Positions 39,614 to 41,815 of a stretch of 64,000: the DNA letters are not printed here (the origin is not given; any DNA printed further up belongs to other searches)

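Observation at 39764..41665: RadC-like JAB metalloprotease domain fused to a Dam-like adenine methyltransferase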

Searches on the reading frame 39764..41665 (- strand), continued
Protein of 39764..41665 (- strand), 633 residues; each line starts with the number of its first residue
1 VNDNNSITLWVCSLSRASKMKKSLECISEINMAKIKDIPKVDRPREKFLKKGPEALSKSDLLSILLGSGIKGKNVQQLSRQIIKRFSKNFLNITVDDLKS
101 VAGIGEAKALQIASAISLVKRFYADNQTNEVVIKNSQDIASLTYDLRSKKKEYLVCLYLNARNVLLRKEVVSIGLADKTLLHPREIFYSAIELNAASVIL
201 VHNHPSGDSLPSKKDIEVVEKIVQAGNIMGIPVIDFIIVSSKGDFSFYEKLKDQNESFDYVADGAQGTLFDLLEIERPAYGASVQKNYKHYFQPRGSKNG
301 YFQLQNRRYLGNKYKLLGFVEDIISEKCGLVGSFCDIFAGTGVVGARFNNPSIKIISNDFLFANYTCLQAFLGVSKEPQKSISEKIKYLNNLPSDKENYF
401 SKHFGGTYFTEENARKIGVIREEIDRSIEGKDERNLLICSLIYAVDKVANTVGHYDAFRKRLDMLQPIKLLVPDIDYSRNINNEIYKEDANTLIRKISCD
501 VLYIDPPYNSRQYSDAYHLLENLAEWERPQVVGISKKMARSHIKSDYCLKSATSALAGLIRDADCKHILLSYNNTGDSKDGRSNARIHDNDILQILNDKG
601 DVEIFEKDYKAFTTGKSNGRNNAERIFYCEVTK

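Call 39: search_protein_families(library=padloc, proteins=[window:39764-41572:-], max_evalue=0.001)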
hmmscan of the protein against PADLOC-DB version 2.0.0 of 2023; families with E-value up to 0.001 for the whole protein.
window:39764-41572:- (602 aa): 12 families
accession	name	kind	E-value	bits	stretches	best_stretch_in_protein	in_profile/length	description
PDLC03373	MTase_II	-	1.2e-112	374.7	1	271-601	4-338/339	Type II methyltransferase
PDLC03292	MTase_II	-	1.9e-98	328.5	1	273-600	78-407/722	Type II methyltransferase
PDLC03257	MTase_II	-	1.9e-63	212.8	1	268-589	5-327/343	Type II methyltransferase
PDLC03287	MTase_II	-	9.9e-59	197.7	1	277-597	2-335/646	Type II methyltransferase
PDLC03372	MTase_II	-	1.6e-56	190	1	349-600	8-257/259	Type II methyltransferase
PDLC03298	MTase_II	-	1.8e-39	133.8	1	277-582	3-306/362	Type II methyltransferase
PDLC03345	MTase_II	-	1.7e-29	100.6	2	377-586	148-378/581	Type II methyltransferase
PDLC03720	oMTase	-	3.7e-25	87.3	1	277-596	5-320/326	orphan methyltransferase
PDLC03261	MTase_II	-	3.8e-17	59.8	1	275-593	310-634/643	Type II methyltransferase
PDLC03342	MTase_II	-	8.6e-16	56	1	274-537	23-300/383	Type II methyltransferase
PDLC03385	MTase_II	-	2.2e-09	35.1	1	277-395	10-122/336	Type II methyltransferase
PDLC04018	PD-Lambda-5_B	-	0.00042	17.7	0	277-329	9-63/291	-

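Call 43: predict_structure(alignment_id=A1)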
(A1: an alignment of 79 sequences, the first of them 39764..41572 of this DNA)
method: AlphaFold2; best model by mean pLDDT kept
length: 602 residues; sequences in the alignment: 79
mean_pLDDT: 71.9   pTM: 0.55
mean pLDDT of the five models: 71.9, 71.8, 69.0, 67.7, 66.5
residues with pLDDT >= 90: 101; 70-90: 265; 50-70: 138; < 50: 98
segments of 3 or more residues with pLDDT < 50: 1-10, 94-98, 222-254, 256-261, 277-280, 420-434, 478-481, 549-551, 579-590
pLDDT, mean of each block of 10 residues (from residue 1): 37 53 62 58 66 75 82 72 64 49 73 76 82 79 57 77 79 82 80 70 85 80 38 31 31 46 68 64 70 88 79 84 89 88 74 93 91 82 93 86 91 72 40 69 88 88 93 67 64 85 65 61 88 94 55 68 93 71 42 82 90
secondary structure, 60 per line:
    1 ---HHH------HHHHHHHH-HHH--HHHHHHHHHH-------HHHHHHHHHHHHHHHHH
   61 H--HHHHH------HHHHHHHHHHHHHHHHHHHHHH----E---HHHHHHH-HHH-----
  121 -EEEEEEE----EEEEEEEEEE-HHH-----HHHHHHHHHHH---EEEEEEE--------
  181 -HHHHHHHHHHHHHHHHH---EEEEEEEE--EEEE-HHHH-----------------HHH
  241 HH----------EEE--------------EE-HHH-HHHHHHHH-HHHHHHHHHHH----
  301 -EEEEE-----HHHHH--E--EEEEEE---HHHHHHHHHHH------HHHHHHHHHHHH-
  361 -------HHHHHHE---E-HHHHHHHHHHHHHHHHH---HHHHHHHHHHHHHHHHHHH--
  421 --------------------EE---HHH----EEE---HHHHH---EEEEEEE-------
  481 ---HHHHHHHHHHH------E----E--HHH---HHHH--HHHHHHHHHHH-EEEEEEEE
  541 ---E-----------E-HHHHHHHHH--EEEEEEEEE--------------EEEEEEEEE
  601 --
elements in order: H13-20 H27-36 H44-61 H64-68 H75-96 H105-111 E122-128 E133-142 H152-162 E166-172 H182-198 E202-209 E212-215 H217-220 H238-242 E253-255 H277-284 H286-296 E302-306 H312-316 E322-327 H331-341 H348-359 H368-373 H380-396 H400-418 E453-455 H459-463 E467-473 H484-494 H515-518 H521-531 E533-540 H558-566 E569-577 E592-600

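Call 44: get_annotated_region(hit=H1, flank=4000)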
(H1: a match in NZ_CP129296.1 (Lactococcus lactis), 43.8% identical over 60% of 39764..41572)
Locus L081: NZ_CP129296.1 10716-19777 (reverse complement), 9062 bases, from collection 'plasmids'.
description: Lactococcus lactis subsp. lactis strain KMGR2-43 plasmid unnamed4, complete sequence
organism: Lactococcus lactis (NCBI taxid 1360)
taxonomy: Bacteria; Bacillota; Bacilli; Lactobacillales; Streptococcaceae; Lactococcus; Lactococcus lactis
host: -; source: Food Material,Mixed Culture; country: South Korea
typing (MOB-suite, as given by PLSDB): conjugative; replicon rep_cluster_796; relaxase MOBQ; mating-pair formation MPF_T
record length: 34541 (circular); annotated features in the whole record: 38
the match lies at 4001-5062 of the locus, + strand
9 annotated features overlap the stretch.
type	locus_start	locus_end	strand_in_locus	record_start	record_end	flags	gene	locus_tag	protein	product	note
CDS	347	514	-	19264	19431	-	-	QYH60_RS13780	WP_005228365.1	cysteine-rich KTR domain-containing protein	-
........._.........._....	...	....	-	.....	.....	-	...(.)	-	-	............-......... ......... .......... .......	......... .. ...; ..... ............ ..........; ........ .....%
predicted_resistance_gene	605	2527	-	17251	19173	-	tet(S)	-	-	tetracycline resistance ribosomal protection protein Tet(S)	predicted by amrfinderplus; class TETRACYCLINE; identity 100.0%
CDS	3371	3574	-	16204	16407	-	-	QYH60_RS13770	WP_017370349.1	conjugal transfer protein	-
CDS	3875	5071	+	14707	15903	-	-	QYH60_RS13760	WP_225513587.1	DNA adenine methylase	GO:0032775 - DNA methylation on adenine [Evidence IEA]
CDS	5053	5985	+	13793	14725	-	-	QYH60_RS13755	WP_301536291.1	DNA adenine methylase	-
CDS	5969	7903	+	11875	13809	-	-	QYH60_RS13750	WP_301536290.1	AlwI family type II restriction endonuclease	-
CDS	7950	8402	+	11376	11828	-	-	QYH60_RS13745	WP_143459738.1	selenium binding protein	-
CDS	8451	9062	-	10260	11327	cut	-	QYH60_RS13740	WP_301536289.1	ArdC-like ssDNA-binding domain-containing protein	-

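Call 45: get_annotated_region(hit=H8, flank=4000)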
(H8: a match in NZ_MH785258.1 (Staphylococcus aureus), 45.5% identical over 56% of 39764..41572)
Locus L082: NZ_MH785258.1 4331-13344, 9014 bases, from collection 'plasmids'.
description: Staphylococcus aureus strain ph1 plasmid pPH1-2, complete sequence
organism: Staphylococcus aureus (NCBI taxid 1280)
taxonomy: Bacteria; Bacillota; Bacilli; Bacillales; Staphylococcaceae; Staphylococcus; Staphylococcus aureus
host: -; source: Farmed pheasant,whole organism,tenosynovitis; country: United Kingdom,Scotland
typing (MOB-suite, as given by PLSDB): mobilizable; replicon rep_cluster_1017,rep_cluster_1733,rep_cluster_2100
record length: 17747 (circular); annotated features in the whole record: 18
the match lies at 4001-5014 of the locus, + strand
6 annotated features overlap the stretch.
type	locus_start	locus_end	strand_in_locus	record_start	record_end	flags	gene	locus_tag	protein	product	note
CDS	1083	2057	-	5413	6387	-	-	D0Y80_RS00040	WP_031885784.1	replication initiator protein A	-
CDS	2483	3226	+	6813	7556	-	-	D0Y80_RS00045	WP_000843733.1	DUF536 domain-containing protein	-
CDS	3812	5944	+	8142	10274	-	-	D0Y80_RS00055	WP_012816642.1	Dam family site-specific DNA-(adenine-N6)-methyltransferase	GO:0006306 - DNA methylation [Evidence IEA]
CDS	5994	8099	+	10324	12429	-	-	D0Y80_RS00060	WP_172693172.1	AlwI family type II restriction endonuclease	-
CDS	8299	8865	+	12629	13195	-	-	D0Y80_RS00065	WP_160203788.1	tyrosine-type recombinase/integrase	GO:0015074 - DNA integration [Evidence IEA]; GO:0006310 - DNA recombination [Evidence IEA]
CDS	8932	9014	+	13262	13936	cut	-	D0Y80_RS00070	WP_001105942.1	IS6-like element ISSau6 family transposase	-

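Call 57: fold_search(model_id=the predicted structure, library=pdb)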
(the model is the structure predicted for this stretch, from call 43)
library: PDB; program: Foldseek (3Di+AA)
matches with E <= 10: 727; with E <= 0.001: 22
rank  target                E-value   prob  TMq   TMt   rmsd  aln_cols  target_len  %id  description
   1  2qlc_C                8.7e-10  1.00  0.19  0.85   2.1       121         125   39  The crystal structure of DNA repair protein RadC from Chlorobium tepidum TLS (released 2007-09-04)
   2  2qlc_A                1.4e-09  1.00  0.19  0.86   1.9       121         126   39  The crystal structure of DNA repair protein RadC from Chlorobium tepidum TLS (released 2007-09-04)
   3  2qlc_E                1.9e-09  1.00  0.19  0.85   2.1       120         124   39  The crystal structure of DNA repair protein RadC from Chlorobium tepidum TLS (released 2007-09-04)
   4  2qlc_D                4.4e-09  1.00  0.19  0.85   2.4       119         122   39  The crystal structure of DNA repair protein RadC from Chlorobium tepidum TLS (released 2007-09-04)
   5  2qlc_B                4.7e-09  1.00  0.19  0.84   2.4       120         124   39  The crystal structure of DNA repair protein RadC from Chlorobium tepidum TLS (released 2007-09-04)
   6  4rtl_A                6.3e-05  1.00  0.27  0.55   8.9       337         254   13  Complex of Escherichia coli DNA Adenine Methyltransferase (DAM) with Sinefungin and with DNA Containing Distal Pap Reg (released 2015-04-15)
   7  2ore_E                9.0e-05  1.00  0.26  0.55   7.3       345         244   13  Binary Structure of Escherichia coli DNA Adenine Methyltransferase and S-adenosylhomocysteine (released 2007-06-26)
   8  4rtm_A                1.8e-04  1.00  0.25  0.53   8.3       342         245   13  Complex of Escherichia coli DNA Adenine Methyltransferase (DAM) with AdoMet and with DNA Containing Distal Pap Regulon (released 2015-04-15)
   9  4rtq_A                1.8e-04  1.00  0.24  0.50   9.1       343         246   13  Complex of Escherichia coli DNA Adenine Methyltransferase (DAM) with AdoHcy and a 5-bp non-canonical site (GTTTA ) (released 2015-04-15)
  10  4rtr_A                2.0e-04  1.00  0.24  0.50   9.1       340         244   12  Complex of Escherichia coli DNA Adenine Methyltransferase (DAM) with AdoMet and a 5-bp non-canonical site (GTTTA ) (released 2015-04-15)
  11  3vse_D                2.1e-04  1.00  0.20  0.29  18.7       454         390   10  Crystal structure of methyltransferase (released 2013-04-10)
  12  4rtj_A                2.3e-04  1.00  0.26  0.54   8.3       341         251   13  A non-cognate complex of Escherichia coli DNA Adenine Methyltransferase (DAM) with DNA and Sinefungin (released 2015-04-15)
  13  4rtn_A                2.4e-04  1.00  0.26  0.53   8.1       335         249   14  Complex of Escherichia coli DNA Adenine Methyltransferase (DAM) with AdoHcy and with DNA Containing Proximal Pap Regul (released 2015-04-15)
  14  4rts_A                3.4e-04  1.00  0.26  0.55   8.0       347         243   14  Complex of Escherichia coli DNA Adenine Methyltransferase (DAM) with AdoMet and a 5-bp non-canonical site (GTCTA) (released 2015-04-15)
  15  2ore_F                3.6e-04  1.00  0.23  0.49  10.7       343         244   13  Binary Structure of Escherichia coli DNA Adenine Methyltransferase and S-adenosylhomocysteine (released 2007-06-26)
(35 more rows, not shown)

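Call 60: search_dna_similar(query=window:39764-41572:-, collection=phages, mode=protein, max_rows=15)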
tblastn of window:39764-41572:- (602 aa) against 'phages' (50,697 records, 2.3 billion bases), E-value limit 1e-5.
Records with a match: 53; places in all: 53; records where one place covers at least 80% of the query: 0.
Best place of each record, by identity: <60% 53.
By first word of the organism name: Bacteriophage 16; Listeria 6; Streptococcus 4; Acinetobacter 4; Wolbachia 4; Salmonella 3; Agrobacterium 2; Campylobacter 2; Microcystis 2; Tenacibaculum 2; and 8 more.
By host as written in the record: - 20; Listeria monocytogenes 6; Agrobacterium tumefaciens C58 2; Homo sapiens 2; Campylobacter jejuni 2; Microcystis sp. 2; Tenacibaculum sp. AHE14PA 2; Streptococcus constellatus C232 1; and 16 more.
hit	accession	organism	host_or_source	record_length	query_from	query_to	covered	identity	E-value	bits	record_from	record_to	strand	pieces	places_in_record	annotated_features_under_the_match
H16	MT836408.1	Bacteriophage sp.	human fecal samples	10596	273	598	54%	42.4%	3e-73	261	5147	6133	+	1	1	record has no annotation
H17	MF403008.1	Agrobacterium phage Atu_ph07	Agrobacterium tumefaciens C58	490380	278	579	50%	33.9%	2e-30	133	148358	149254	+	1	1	ulcer associated adenine specific DNA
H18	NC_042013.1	Agrobacterium phage Atu_ph07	Agrobacterium tumefaciens C58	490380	278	579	50%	33.9%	2e-30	133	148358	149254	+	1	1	DNA methyltransferase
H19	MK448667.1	Streptococcus phage Javan105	Streptococcus constellatus C232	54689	277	595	53%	29.7%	8e-31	134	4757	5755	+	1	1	ulcer associated adenine specific DNA methyltransferase | hypothetical protein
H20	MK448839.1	Streptococcus phage Javan102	Streptococcus constellatus C1050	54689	277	595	53%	29.7%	8e-31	134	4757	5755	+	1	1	ulcer associated adenine specific DNA methyltransferase | hypothetical protein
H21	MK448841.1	Streptococcus phage Javan108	Streptococcus constellatus C818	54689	277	595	53%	29.7%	8e-31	134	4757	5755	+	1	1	ulcer associated adenine specific DNA methyltransferase | hypothetical protein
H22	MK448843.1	Streptococcus phage Javan112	Streptococcus constellatus SK1060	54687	277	595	53%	29.7%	8e-31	134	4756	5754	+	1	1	ulcer associated adenine specific DNA methyltransferase | hypothetical protein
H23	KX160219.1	Lactococcus phage C41431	Lactococcus lactis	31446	277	543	44%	31.9%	2e-30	133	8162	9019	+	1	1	LlaI methylase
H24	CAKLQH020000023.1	Acinetobacter phage MD-2021a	not known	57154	278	601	54%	25.4%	8e-18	94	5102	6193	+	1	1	fokIM: Modification methylase FokI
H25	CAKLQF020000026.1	Acinetobacter phage MD-2021a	not known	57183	278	601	54%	25.4%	8e-18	94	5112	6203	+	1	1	fokIM: Modification methylase FokI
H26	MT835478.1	Bacteriophage sp.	human fecal samples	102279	5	219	36%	36.5%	3e-31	136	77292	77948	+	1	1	record has no annotation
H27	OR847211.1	Listeria phage LM 4-11-1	Listeria monocytogenes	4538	4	219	36%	35.6%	2e-31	136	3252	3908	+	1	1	record has no annotation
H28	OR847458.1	Listeria phage LM 4-11-1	Listeria monocytogenes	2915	4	219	36%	35.5%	9e-27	121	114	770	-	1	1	record has no annotation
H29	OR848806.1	Listeria phage LM 4-14-1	Listeria monocytogenes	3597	4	219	36%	35.5%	1e-26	121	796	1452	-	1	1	record has no annotation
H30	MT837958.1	Bacteriophage sp.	human fecal samples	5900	3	219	36%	34.7%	2e-15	86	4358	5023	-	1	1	record has no annotation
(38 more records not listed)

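Call 63: search_protein_families(library=pfam, proteins=[L077:9490-9894:+, L075:12363-13127:+, L071:7980-8993:+, L071:8978-10771:+, L071:10768-11541:+, L059:7986-9140:+], max_evalue=0.001)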
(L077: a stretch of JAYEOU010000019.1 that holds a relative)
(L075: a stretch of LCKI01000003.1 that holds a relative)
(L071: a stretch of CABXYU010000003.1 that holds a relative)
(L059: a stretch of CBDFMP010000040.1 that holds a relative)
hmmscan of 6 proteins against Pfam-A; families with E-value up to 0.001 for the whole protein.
L077:9490-9894:+ (134 aa): 3 families
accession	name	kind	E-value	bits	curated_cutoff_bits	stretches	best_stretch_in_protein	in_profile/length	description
PF03852.21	Vsr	-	1.9e-23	82.5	27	1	1-72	1-72/74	DNA mismatch endonuclease Vsr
PF18741.7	MTES_1575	-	2.8e-07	31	38.2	0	89-129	53-93/96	REase_MTES_1575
PF04480.18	DUF559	-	0.00017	21.9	20.6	0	90-132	66-108/109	Protein of unknown function (DUF559)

L075:12363-13127:+ (254 aa): 2 families
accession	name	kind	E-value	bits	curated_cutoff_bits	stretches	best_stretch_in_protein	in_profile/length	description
PF05066.19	HARE-HTH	-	6.7e-20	71.7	25.9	1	3-72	2-68/71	HB1, ASXL, restriction endonuclease HTH domain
PF11645.14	PDDEXK_5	-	7.9e-06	26.4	26.1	1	98-157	2-56/138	PD-(D/E)XK endonuclease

L071:7980-8993:+ (337 aa): 2 families
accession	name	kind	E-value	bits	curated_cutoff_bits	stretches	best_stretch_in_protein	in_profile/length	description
PF02086.21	MethyltransfD12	-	1.6e-32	113.7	22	1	15-267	1-241/253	D12 class N6 adenine-specific DNA methyltransferase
PF03602.21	Cons_hypoth95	-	0.00057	20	24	0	199-228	109-139/182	Conserved hypothetical protein 95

L071:8978-10771:+ (597 aa): 1 family
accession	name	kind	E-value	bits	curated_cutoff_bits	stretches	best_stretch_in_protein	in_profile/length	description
PF09491.16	RE_AlwI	-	1.7e-63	215.6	23.1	1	103-543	2-439/441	AlwI restriction endonuclease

L071:10768-11541:+ (257 aa): 3 families
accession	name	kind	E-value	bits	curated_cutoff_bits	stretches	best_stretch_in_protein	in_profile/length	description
PF01555.25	N6_N4_Mtase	-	1.1e-64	218.9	26.7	1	24-251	1-220/221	DNA methylase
PF02086.21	MethyltransfD12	-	0.00019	21.7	22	0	202-235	9-43/253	D12 class N6 adenine-specific DNA methyltransferase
PF03602.21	Cons_hypoth95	-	0.00049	20.3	24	0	11-36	100-126/182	Conserved hypothetical protein 95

L059:7986-9140:+ (384 aa): 2 families
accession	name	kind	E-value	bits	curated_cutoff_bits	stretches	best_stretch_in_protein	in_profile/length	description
PF02086.21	MethyltransfD12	-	2.7e-33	116.2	22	1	60-291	1-217/253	D12 class N6 adenine-specific DNA methyltransferase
PF03602.21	Cons_hypoth95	-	0.00026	21.1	24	0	209-282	80-147/182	Conserved hypothetical protein 95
